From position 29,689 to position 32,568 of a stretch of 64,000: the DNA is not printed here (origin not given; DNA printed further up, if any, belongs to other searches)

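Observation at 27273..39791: Atypical carbohydrate-uptake-like locus: four sugar permeases, a 1021-aa secreted protein with a sugar-binding-like C-terminal domain, an 859-aa secreted protein and a beta-propeller/Yip1 fusion, with no ATPase, regulator or recognisable glycoside hydrolase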

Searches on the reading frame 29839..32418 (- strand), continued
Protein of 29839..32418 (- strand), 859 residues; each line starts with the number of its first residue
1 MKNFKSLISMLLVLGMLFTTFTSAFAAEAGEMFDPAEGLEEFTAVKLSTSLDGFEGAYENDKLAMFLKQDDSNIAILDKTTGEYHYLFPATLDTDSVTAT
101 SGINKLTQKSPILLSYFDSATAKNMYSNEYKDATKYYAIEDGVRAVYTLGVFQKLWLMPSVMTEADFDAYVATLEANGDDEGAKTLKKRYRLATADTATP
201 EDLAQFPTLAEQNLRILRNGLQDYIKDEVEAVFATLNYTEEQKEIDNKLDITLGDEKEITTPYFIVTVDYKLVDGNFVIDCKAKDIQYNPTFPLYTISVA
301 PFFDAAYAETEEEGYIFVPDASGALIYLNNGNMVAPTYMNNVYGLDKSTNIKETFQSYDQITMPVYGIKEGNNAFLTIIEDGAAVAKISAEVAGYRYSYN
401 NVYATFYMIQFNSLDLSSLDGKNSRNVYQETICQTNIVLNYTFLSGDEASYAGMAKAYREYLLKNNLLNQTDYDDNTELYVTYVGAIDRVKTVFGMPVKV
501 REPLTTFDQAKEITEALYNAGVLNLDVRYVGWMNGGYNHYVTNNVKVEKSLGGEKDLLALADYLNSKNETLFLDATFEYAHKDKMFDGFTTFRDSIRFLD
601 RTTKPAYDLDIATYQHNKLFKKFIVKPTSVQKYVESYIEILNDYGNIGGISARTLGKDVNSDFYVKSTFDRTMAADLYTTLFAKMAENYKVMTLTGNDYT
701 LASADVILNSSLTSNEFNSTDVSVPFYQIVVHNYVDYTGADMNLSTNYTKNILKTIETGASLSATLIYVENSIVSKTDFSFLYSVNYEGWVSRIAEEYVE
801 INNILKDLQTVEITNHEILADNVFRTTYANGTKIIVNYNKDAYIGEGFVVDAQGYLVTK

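Call 30: fold_search(model_id=the predicted structure, library=pdb)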
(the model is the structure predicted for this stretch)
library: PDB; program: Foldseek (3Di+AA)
matches with E <= 10: 1157; with E <= 0.001: 480
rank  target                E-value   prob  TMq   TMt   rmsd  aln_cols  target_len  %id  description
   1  5opq_A                7.0e-30  1.00  0.55  0.70   7.5       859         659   13  A 3,6-anhydro-D-galactosidase produced by Zobellia galactanivorans. This is an exo-lytic enzyme that hydrolyzes termin (released 2017-11-29)
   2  5opq_D                3.2e-29  1.00  0.55  0.70   7.6       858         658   14  A 3,6-anhydro-D-galactosidase produced by Zobellia galactanivorans. This is an exo-lytic enzyme that hydrolyzes termin (released 2017-11-29)
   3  8rzk_A                4.8e-29  1.00  0.53  0.67   8.0       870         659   13  The Michaelis complex of ZgGH129 D486N from Zobellia galactanivorans with neo-b/k-oligo-carrageenan tetrasaccharide (b (released 2024-07-31)
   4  5wzp_A                9.0e-25  1.00  0.54  0.75   6.6       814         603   11  Alpha-N-acetylgalactosaminidase NagBb from Bifidobacterium bifidum - ligand free (released 2017-06-07)
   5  5wzp_B                3.7e-24  1.00  0.52  0.72   8.2       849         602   11  Alpha-N-acetylgalactosaminidase NagBb from Bifidobacterium bifidum - ligand free (released 2017-06-07)
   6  5wzr_B                5.1e-24  1.00  0.53  0.70   7.7       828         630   11  Alpha-N-acetylgalactosaminidase NagBb from Bifidobacterium bifidum - Gal-NHAc-DNJ complex (released 2017-06-07)
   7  5wzn_A                5.3e-24  1.00  0.53  0.71   7.5       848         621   11  Alpha-N-acetylgalactosaminidase NagBb from Bifidobacterium bifidum - GalNAc complex (released 2017-06-07)
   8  5wzq_A                6.2e-24  1.00  0.53  0.72   7.3       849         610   10  Alpha-N-acetylgalactosaminidase NagBb from Bifidobacterium bifidum - quadruple mutant (released 2017-06-07)
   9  5wzr_A                1.1e-23  1.00  0.55  0.73   6.8       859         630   11  Alpha-N-acetylgalactosaminidase NagBb from Bifidobacterium bifidum - Gal-NHAc-DNJ complex (released 2017-06-07)
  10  5wzn_B                1.1e-23  1.00  0.54  0.72   7.3       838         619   11  Alpha-N-acetylgalactosaminidase NagBb from Bifidobacterium bifidum - GalNAc complex (released 2017-06-07)
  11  5wzq_B                2.4e-23  1.00  0.53  0.72   7.0       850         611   11  Alpha-N-acetylgalactosaminidase NagBb from Bifidobacterium bifidum - quadruple mutant (released 2017-06-07)
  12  6qev_B                3.2e-18  1.00  0.42  0.29   9.6       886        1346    9  EngBF DARPin Fusion 4b B6 (released 2019-11-06)
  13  6sh9_B                5.0e-18  1.00  0.42  0.30   9.5       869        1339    9  EngBF DARPin Fusion 4b D12 (released 2019-11-06)
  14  6qfk_A                6.7e-18  1.00  0.42  0.29   9.7       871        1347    9  EngBF DARPin Fusion 4b G10 (released 2019-11-06)
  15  8a19_A                5.4e-17  1.00  0.42  0.29   9.5       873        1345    9  Structure of a leucinostatin derivative determined by host lattice display : L1E4V1 construct (released 2022-12-07)
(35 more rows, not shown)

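Call 31: search_solved_structures(query=A1, max_evalue=10, show_alignments=4)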
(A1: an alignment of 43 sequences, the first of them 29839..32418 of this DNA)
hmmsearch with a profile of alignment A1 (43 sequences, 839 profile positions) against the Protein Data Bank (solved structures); distinct sequences matched with E-value up to 10: 17.
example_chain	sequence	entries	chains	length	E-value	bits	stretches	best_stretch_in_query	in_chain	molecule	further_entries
8rzk_A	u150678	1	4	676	4.5e-06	28.2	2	49-112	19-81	Conserved hypothetical periplasmic protein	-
8rzg_A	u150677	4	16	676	4.6e-06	28.2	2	49-112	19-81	Conserved hypothetical periplasmic protein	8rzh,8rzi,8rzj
5opq_A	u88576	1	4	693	5.1e-06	28.1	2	49-112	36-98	3,6-anhydro-D-galactosidase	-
5wzq_A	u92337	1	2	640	6.6e-05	24.4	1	416-578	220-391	Alpha-N-acetylgalactosaminidase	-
5wzn_A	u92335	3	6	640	0.00011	23.6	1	416-578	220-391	Alpha-N-acetylgalactosaminidase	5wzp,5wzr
1v3k_A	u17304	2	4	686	0.047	14.9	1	500-612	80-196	Cyclomaltodextrin glucanotransferase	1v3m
1v3j_A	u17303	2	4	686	0.049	14.9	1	500-612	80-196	Cyclomaltodextrin glucanotransferase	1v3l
1d7f_A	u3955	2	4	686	0.049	14.9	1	500-612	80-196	CYCLODEXTRIN GLUCANOTRANSFERASE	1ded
1i75_A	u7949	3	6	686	0.049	14.9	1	500-612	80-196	CYCLODEXTRIN GLUCANOTRANSFERASE | Cyclomaltodextrin glucanotransferase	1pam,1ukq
1uks_A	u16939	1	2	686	0.085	14.1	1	500-611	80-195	Cyclomaltodextrin glucanotransferase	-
1ukt_A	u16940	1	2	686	0.16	13.2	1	500-612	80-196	Cyclomaltodextrin glucanotransferase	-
1ew4_A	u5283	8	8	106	0.59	11.3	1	795-817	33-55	CYAY PROTEIN | Protein cyaY | Iron-sulfur cluster assembly protein CyaY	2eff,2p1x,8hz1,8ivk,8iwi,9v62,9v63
1soy_A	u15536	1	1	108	0.6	11.3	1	795-817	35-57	CyaY protein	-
9e2w_Y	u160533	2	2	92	0.66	11.1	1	665-709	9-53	Chromosome segregation in meiosis protein 3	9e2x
26wd_A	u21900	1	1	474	1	10.5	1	520-576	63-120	Alpha-amylase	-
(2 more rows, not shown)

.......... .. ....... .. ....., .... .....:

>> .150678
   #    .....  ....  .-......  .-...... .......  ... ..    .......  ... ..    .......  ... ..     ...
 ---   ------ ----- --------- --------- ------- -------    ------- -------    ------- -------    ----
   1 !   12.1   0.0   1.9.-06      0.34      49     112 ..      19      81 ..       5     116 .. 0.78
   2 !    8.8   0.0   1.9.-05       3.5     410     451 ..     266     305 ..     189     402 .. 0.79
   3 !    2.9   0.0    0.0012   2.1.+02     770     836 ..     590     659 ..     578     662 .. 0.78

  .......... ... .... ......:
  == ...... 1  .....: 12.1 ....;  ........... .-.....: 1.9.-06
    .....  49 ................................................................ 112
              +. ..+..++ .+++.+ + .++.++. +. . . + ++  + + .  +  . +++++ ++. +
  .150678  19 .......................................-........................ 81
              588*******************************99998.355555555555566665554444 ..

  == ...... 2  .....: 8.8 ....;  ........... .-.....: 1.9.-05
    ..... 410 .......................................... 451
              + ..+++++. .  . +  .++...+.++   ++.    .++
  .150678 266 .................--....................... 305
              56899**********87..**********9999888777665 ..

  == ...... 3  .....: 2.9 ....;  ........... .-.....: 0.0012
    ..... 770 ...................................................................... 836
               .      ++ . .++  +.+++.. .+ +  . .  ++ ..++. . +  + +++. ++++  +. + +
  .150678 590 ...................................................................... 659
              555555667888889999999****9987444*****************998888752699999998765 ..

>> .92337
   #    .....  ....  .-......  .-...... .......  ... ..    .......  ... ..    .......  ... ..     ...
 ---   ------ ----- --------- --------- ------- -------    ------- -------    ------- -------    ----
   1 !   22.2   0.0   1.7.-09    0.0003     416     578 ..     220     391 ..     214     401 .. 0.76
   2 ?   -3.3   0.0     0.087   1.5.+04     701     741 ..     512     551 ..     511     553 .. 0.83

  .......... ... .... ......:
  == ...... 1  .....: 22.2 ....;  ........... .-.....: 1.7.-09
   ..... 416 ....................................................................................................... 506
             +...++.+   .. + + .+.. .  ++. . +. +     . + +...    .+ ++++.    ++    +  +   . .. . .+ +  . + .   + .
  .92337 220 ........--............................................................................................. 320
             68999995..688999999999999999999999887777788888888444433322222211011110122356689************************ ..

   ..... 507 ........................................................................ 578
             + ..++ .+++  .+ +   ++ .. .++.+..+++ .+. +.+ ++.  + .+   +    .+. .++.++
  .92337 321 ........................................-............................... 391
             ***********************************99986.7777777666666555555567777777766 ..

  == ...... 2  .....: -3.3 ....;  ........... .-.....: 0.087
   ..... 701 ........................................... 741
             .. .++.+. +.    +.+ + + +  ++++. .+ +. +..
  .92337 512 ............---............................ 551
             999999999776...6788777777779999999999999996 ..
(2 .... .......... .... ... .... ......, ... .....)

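Call 50: search_protein_families(library=pfam, alignment_id=A5, max_evalue=0.00001)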
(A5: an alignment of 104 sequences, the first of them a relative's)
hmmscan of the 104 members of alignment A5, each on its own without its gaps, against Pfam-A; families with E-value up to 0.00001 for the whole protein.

A. member 1, L062:14274-15473:+ (399 aa): 1 family
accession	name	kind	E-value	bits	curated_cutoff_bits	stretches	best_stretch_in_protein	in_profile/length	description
PF02156.21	Glyco_hydro_26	-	2.3e-80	270.7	20.2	1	73-388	1-310/311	Glycosyl hydrolase family 26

B. families by the number of members that match (of 104 scanned): 88 families (the first 25 are shown)
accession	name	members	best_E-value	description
PF04616.20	Glyco_hydro_43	15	3.6e-39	Glycosyl hydrolases family 43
PF12833.13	HTH_18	8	3.8e-21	Helix-turn-helix domain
PF00165.29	HTH_AraC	8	2.2e-19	Bacterial regulatory helix-turn-helix proteins, AraC family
PF07745.19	Glyco_hydro_53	5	2.9e-110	Glycosyl hydrolase family 53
PF22612.2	GH113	4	6.4e-123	Glycoside Hydrolase Family 113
PF00331.26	Glyco_hydro_10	3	1.5e-106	Glycosyl hydrolase family 10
PF00150.24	Cellulase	3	3.2e-54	Cellulase (glycosyl hydrolase family 5)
PF13527.13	Acetyltransf_9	3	2.1e-28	Acetyltransferase (GNAT) domain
PF02687.27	FtsX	3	1.4e-16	FtsX-like permease C-terminal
PF17668.7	Acetyltransf_17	3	1e-14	Acetyltransferase (GNAT) domain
PF13530.11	SCP2_2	3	1.8e-14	Sterol carrier protein domain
PF00072.30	Response_reg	3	1.6e-08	Response regulator receiver domain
PF17801.7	Melibiase_C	3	9e-08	Alpha galactosidase C-terminal beta sandwich domain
PF22124.2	Glyco_hydro_95_cat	2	1.3e-171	Glycosyl hydrolase family 95 catalytic domain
PF05833.16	NFACT_N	2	3.8e-156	NFACT N-terminal and middle domains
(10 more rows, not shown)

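Call 53: search_solved_structures(query=L009:13946-15001:+, max_evalue=1e-10)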
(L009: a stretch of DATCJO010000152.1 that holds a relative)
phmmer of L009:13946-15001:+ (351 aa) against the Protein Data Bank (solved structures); distinct sequences matched with E-value up to 1e-10: 13.
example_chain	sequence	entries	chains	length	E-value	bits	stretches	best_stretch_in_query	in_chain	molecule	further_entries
6eug_A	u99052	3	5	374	1.3e-105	356.6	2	178-342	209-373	Beta-glucanase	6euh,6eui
6euf_A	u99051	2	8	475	1.2e-81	277.7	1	44-347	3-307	Beta-glucanase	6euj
7bys_A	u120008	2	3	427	7.5e-67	229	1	48-344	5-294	Galactan 1,3-beta-galactosidase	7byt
7byv_A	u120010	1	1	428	1.6e-66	227.9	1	48-344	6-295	Galactan 1,3-beta-galactosidase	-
7byx_A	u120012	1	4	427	4.6e-66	226.4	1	48-344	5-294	Galactan 1,3-beta-galactosidase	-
3vsf_A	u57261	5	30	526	1.5e-61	211.5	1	49-338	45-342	Ricin B lectin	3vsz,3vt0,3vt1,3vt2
5flw_A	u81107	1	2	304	3.9e-54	187.1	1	54-341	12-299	EXO-BETA-1,3-GALACTANASE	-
3nqh_A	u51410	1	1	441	2.1e-39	138.6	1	48-342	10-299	Glycosyl hydrolase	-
3kst_A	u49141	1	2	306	4.3e-16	61.9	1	56-302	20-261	Endo-1,4-beta-xylanase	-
4qqs_A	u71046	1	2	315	2e-12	49.8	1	90-291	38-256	Glycoside hydrolase family 43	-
4nov_A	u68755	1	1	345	3.1e-12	49.3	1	92-274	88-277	Xylosidase/arabinofuranosidase Xsa43E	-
3qz4_A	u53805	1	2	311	5.1e-11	45.2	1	85-318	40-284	Endo-1,4-beta-xylanase D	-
5a8c_A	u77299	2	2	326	9.1e-11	44.4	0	87-271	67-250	CARBOHYDRATE BINDING FAMILY 6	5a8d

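Call 62: search_protein_families(library=padloc, proteins=[window:29839-32418:-], max_evalue=0.01)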
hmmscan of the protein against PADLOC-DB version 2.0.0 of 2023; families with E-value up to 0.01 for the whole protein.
window:29839-32418:- (859 aa): 0 families

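Call 71: find_homologous_proteins(query=P0044, max_evalue=1e-20)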
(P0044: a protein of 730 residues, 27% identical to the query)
Query P0044 (730 aa): 140 proteins with E <= 1e-20 among 8000 candidates; the best 120 are listed.
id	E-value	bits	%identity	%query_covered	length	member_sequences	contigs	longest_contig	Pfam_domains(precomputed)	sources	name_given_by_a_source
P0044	0.0e+0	1651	100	100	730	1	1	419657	PF18952.7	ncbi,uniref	ncbi:MAG: DUF5696 domain-containing protein [Dictyoglomus turgidum]|uniref:DUF5696 domain-containing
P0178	0.0e+0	1648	100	100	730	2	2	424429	PF18952.7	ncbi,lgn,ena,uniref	ncbi:DUF5696 domain-containing protein [Dictyoglomus sp.]|uniref:DUF5696 domain-containing protein n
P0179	0.0e+0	1585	95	98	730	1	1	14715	PF18952.7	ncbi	-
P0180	0.0e+0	1491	86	100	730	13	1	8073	PF18952.7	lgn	-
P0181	0.0e+0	1335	77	99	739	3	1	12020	PF18952.7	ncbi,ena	-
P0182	0.0e+0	1329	76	100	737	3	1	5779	PF18952.7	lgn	-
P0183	0.0e+0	1327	76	99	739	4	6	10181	PF18952.7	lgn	-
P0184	0.0e+0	1271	73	98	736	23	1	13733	PF18952.7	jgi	jgi:hypothetical protein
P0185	0.0e+0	1203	69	99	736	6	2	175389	PF18952.7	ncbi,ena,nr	ncbi:MAG TPA: DUF5696 domain-containing protein [Dictyoglomaceae bacterium]|nr:DUF5696 domain-contai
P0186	0.0e+0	1072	63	97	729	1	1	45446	PF18952.7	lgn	-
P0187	0.0e+0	1057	63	97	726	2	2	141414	PF18952.7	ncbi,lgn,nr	ncbi:MAG: DUF5696 domain-containing protein [Dictyoglomus sp.]|nr:DUF5696 domain-containing protein 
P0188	0.0e+0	1052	62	100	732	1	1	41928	PF18952.7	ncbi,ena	-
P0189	0.0e+0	1027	61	99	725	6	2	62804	PF18952.7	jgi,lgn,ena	-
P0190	0.0e+0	1026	61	99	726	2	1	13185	PF18952.7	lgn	-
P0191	5.8e-297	1005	61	97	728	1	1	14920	PF18952.7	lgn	-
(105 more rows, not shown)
